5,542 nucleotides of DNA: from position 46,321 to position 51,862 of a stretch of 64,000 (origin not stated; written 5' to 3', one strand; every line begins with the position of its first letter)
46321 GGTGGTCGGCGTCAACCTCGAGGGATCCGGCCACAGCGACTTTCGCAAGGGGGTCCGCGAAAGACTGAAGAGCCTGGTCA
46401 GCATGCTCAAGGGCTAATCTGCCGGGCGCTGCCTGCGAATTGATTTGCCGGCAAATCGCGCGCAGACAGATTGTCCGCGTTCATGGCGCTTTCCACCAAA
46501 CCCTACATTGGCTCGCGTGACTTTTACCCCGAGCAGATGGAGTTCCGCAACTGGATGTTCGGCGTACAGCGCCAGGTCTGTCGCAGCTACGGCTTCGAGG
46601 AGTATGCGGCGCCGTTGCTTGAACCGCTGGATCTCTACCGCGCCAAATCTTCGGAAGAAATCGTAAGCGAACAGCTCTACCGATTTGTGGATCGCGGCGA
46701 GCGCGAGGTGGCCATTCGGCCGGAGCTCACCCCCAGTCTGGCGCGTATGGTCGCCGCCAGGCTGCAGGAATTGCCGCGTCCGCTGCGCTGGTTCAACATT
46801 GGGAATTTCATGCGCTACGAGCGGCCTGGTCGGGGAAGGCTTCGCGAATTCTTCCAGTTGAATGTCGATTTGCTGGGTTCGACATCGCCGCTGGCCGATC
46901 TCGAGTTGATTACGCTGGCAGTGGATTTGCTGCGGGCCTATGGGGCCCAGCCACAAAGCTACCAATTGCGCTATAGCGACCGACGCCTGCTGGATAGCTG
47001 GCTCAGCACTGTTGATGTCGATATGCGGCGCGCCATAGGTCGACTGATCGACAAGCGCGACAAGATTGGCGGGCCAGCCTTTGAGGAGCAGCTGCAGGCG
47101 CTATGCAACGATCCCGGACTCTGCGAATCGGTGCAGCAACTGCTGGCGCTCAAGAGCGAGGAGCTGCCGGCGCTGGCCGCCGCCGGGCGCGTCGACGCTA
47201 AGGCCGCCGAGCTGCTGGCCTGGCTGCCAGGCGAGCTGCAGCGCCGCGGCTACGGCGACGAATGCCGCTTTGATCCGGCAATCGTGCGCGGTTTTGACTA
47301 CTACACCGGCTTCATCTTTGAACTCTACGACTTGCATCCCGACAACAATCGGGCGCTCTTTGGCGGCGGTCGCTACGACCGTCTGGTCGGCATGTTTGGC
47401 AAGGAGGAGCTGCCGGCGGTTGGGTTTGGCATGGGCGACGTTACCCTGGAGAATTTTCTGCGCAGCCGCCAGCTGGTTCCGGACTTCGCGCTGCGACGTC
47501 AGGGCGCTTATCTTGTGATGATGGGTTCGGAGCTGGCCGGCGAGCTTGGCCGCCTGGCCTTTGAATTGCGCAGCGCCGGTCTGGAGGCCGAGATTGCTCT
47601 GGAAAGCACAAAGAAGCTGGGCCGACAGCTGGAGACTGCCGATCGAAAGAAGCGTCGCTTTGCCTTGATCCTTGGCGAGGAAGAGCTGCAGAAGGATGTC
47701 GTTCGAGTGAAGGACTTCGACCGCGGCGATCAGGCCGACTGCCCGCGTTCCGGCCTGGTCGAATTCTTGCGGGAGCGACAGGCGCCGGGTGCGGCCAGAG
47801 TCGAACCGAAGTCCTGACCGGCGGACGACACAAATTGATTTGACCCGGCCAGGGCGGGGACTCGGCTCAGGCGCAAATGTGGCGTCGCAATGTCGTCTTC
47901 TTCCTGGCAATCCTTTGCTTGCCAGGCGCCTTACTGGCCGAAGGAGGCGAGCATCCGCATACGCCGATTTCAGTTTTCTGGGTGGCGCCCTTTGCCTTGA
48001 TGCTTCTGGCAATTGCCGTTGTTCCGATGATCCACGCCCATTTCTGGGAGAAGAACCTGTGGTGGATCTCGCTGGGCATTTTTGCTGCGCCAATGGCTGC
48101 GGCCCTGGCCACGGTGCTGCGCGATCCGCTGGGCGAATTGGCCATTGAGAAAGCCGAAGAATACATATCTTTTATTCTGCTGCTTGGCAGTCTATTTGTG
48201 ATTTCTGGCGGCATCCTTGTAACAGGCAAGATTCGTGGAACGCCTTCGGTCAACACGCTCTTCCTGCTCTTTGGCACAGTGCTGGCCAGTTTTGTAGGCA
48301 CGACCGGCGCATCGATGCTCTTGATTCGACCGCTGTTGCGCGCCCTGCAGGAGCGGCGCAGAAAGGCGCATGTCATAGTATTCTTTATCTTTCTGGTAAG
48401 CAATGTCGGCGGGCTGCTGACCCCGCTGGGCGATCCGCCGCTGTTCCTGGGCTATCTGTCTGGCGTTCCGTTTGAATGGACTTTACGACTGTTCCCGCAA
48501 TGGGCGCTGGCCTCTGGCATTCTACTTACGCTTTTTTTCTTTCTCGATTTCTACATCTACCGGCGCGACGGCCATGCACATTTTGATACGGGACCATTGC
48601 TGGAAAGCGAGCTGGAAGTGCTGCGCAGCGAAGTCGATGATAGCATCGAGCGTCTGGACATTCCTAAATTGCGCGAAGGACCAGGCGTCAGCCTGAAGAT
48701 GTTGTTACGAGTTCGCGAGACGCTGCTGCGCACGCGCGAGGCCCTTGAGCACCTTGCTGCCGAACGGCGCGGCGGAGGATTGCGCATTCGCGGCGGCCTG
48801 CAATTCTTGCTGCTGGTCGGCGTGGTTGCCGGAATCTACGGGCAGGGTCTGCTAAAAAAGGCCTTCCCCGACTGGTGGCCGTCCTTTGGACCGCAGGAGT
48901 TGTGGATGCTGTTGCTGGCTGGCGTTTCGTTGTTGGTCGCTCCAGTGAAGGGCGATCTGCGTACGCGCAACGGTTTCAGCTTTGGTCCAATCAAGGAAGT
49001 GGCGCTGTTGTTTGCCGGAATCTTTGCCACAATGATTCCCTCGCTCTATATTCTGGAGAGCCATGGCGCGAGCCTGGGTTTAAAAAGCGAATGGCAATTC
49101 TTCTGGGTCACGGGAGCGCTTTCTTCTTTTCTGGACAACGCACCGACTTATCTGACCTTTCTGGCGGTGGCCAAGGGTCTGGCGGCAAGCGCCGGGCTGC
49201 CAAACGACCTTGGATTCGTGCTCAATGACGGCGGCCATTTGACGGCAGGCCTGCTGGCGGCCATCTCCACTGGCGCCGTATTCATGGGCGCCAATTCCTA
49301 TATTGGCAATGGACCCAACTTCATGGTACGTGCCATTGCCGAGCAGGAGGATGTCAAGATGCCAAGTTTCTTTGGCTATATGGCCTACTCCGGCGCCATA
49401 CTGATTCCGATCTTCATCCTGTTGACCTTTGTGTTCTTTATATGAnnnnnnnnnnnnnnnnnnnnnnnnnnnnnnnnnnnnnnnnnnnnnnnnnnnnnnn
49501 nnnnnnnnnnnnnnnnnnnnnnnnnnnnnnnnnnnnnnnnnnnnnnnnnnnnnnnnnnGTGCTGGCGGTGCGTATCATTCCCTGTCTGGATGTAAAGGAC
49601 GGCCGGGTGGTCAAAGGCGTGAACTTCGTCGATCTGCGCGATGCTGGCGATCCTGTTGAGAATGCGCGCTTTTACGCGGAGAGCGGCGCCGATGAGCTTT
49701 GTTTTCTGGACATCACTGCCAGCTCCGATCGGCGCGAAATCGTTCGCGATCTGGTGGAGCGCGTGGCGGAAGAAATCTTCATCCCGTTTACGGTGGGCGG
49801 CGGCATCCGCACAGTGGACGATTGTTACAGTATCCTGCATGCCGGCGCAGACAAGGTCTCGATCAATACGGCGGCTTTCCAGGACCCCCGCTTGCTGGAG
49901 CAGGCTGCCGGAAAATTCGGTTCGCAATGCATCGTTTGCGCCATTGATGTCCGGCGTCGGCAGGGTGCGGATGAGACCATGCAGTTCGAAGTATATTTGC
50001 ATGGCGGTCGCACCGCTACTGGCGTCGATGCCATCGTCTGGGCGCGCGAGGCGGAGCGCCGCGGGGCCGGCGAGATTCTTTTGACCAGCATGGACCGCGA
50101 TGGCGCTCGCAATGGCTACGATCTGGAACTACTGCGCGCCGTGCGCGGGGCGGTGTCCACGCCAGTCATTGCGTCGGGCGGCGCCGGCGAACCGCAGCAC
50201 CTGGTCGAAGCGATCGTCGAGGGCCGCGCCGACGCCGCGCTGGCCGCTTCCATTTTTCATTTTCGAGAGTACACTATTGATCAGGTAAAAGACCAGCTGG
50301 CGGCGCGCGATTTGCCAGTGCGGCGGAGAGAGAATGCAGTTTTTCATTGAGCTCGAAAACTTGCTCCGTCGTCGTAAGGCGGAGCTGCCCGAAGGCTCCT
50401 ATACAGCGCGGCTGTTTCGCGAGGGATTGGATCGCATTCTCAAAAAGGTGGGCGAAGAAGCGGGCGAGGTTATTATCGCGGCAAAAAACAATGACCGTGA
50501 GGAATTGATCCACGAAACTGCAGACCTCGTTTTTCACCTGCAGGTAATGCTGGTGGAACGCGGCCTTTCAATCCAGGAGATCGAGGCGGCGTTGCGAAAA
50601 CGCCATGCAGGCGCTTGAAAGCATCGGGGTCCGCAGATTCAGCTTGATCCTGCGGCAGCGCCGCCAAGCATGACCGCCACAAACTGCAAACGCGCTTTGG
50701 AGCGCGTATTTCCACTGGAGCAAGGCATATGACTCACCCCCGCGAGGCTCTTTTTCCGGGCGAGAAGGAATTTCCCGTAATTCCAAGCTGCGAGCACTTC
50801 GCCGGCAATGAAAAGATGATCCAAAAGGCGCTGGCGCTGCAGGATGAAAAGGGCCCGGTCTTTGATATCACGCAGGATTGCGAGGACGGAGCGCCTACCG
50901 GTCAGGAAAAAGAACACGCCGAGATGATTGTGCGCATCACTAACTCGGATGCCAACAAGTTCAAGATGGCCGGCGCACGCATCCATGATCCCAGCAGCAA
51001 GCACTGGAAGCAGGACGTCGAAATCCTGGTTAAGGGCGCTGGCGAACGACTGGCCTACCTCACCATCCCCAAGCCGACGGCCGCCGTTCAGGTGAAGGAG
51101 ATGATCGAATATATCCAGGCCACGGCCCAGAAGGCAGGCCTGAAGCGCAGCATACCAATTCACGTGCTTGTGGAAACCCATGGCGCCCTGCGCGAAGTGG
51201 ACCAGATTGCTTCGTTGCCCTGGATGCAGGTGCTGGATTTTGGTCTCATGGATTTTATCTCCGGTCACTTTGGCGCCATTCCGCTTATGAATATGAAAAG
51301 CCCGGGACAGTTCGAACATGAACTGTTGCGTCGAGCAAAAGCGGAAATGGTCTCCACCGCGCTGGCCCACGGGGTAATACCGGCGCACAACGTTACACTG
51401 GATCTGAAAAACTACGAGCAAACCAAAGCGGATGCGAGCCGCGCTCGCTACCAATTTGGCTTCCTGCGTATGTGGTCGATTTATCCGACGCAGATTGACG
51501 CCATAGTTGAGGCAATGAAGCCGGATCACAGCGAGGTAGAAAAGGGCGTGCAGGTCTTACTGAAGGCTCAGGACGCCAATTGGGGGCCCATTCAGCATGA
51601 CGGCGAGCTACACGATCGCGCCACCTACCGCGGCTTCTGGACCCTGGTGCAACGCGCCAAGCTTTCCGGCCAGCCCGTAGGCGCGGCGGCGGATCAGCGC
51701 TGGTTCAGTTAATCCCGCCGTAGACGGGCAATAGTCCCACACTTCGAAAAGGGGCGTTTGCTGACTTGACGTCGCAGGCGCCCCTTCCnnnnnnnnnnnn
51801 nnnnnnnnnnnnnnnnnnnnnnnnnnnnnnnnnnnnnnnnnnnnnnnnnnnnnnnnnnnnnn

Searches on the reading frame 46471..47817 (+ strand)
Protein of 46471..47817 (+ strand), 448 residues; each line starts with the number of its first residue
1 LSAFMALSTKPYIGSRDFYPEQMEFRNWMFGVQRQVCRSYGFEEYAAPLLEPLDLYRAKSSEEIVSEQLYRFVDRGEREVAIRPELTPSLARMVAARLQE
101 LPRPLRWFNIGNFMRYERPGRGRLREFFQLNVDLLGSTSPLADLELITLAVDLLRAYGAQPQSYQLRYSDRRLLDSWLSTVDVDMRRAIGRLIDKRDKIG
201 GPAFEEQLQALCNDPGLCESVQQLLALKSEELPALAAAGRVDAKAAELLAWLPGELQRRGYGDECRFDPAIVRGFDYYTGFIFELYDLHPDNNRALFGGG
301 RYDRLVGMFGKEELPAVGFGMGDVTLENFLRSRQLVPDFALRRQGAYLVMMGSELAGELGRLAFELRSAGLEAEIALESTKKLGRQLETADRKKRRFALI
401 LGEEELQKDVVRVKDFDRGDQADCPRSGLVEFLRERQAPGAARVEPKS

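Call 63: search_protein_families(library=pfam, proteins=[window:46471-47817:+], max_evalue=0.001)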
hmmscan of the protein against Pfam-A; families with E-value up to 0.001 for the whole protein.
window:46471-47817:+ (448 aa): 3 families
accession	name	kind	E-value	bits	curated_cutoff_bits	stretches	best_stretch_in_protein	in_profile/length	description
PF13393.11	tRNA-synt_His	-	1.6e-48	165.9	25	1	14-321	1-303/308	Histidyl-tRNA synthetase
PF03129.25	HGTP_anticodon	-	5.3e-14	52.6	21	1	348-436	4-94/94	Anticodon binding domain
PF00587.30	tRNA-synt_2b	-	4.5e-05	24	29.3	1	70-158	1-95/179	tRNA synthetase class II core domain (G, H, P, S and T)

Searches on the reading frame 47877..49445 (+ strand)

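Call 63: search_protein_families(library=pfam, proteins=[window:47877-49445:+], max_evalue=0.001)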
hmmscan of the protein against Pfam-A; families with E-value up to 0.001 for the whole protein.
window:47877-49445:+ (522 aa): 2 families
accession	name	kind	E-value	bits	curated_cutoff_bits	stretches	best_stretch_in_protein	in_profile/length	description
PF16980.11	CitMHS_2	-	2.1e-149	498.4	25.7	2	31-232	4-207/448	Putative citrate transport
PF03600.22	CitMHS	-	1.1e-10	41.7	31.9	1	84-442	24-326/336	Citrate transporter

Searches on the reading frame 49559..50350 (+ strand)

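Call 63: search_protein_families(library=pfam, proteins=[window:49559-50350:+], max_evalue=0.001)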
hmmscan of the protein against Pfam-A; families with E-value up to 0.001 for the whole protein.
window:49559-50350:+ (263 aa): 6 families
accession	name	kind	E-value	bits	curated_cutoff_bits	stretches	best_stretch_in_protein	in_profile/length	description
PF00977.27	His_biosynth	-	5.3e-82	275.1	23.6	1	5-238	1-227/228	Histidine biosynthesis protein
PF03060.21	NMO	-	8.1e-07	29.2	28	0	156-246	143-239/331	Nitronate monooxygenase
PF01180.27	DHO_dh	-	5.2e-05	23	27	1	60-115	228-282/291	Dihydroorotate dehydrogenase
PF05690.20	ThiG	-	8.9e-05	22.4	23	0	61-106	162-207/247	Thiazole biosynthesis protein ThiG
PF01207.24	Dus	-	0.00014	21.6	20.4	0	64-116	174-228/311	Dihydrouridine synthase (Dus)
PF02581.23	TMP-TENI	-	0.0005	19.9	27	0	42-103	114-177/180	Thiamine monophosphate synthase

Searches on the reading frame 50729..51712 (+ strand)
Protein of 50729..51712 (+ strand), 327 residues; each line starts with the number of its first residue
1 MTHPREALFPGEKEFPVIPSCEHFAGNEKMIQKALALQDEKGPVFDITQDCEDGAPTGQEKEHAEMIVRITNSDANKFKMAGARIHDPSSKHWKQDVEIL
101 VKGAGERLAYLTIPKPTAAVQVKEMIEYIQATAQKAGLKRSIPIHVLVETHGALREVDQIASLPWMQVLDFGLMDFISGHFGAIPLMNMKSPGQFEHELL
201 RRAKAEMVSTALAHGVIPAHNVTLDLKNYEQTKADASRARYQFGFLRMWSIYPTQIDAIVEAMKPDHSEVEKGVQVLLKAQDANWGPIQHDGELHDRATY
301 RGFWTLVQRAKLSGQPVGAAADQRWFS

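Call 7: search_protein_families(library=pfam, proteins=[window:50729-51712:+], max_evalue=0.01)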
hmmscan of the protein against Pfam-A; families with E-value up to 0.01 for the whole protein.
window:50729-51712:+ (327 aa): 1 family
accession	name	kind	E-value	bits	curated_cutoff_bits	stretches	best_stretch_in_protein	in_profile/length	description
PF03328.21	HpcH_HpaI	-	3.3e-10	40.1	25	1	50-239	28-208/221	HpcH/HpaI aldolase/citrate lyase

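Call 8: search_protein_families(library=ncbifam, proteins=[window:50729-51712:+], max_evalue=0.01)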
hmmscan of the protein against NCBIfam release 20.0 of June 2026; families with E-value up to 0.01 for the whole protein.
window:50729-51712:+ (327 aa): 3 families
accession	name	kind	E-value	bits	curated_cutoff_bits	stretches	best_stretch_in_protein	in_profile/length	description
NF038242.1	RipC_Ccl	equivalog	1.1e-11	44.8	375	1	50-282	29-243/268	itaconate degradation C-C-lyase RipC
NF041626.1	malyCoAlyase_Halo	equivalog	3e-10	39.6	500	1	50-310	40-313/340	L-malyl-CoA/beta-methylmalyl-CoA lyase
TIGR01588.1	citE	equivalog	6.1e-06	25.5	443.4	1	50-292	31-265/288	citrate (pro-3S)-lyase subunit beta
